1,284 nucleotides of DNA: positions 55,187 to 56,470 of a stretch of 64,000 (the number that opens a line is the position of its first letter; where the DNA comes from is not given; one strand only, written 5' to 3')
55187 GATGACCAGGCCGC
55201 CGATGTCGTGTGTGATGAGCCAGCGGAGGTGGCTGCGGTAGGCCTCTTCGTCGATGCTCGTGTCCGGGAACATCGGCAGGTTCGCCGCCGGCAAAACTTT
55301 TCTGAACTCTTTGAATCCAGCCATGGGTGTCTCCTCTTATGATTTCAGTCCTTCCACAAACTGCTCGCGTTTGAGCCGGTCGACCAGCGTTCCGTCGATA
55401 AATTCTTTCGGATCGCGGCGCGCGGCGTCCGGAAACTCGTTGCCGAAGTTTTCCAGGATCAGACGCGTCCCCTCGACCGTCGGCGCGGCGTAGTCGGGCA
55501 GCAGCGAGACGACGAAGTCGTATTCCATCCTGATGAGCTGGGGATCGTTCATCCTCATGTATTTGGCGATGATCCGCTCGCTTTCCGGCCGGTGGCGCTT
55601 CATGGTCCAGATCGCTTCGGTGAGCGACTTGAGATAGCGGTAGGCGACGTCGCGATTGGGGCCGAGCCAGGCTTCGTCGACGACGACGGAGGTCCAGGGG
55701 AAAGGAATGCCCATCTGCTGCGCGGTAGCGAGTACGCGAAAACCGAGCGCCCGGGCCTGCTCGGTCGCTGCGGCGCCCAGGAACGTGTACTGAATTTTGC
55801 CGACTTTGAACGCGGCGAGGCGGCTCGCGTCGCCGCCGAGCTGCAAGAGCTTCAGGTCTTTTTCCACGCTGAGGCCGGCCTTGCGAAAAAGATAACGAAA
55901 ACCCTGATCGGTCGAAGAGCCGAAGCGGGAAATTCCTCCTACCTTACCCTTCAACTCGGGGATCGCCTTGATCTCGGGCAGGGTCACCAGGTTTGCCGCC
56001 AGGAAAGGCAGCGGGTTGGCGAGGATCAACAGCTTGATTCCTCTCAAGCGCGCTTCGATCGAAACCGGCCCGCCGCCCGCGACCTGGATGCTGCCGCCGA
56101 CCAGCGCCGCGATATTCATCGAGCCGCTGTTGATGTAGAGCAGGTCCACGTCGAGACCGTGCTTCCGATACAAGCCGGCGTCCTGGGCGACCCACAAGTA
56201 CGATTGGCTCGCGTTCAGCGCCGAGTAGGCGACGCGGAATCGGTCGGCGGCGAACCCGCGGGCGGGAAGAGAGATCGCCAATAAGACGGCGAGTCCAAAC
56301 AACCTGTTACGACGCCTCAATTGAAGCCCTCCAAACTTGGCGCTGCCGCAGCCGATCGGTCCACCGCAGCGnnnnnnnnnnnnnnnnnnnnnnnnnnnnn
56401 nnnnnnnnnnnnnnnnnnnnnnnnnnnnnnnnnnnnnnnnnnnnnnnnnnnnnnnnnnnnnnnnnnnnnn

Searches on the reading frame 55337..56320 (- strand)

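Call 66: search_protein_families(library=pfam, proteins=[window:55337-56320:-], max_evalue=0.001)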
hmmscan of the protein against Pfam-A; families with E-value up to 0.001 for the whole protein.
window:55337-56320:- (327 aa): 2 families
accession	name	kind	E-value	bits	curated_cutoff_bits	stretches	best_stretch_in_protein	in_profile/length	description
PF13379.11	NMT1_2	-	9.5e-11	42.4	24.7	1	124-254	122-250/252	NMT1-like family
PF09084.16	NMT1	-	2.2e-07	31.4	20.5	1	42-238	7-207/216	NMT1/THI5 like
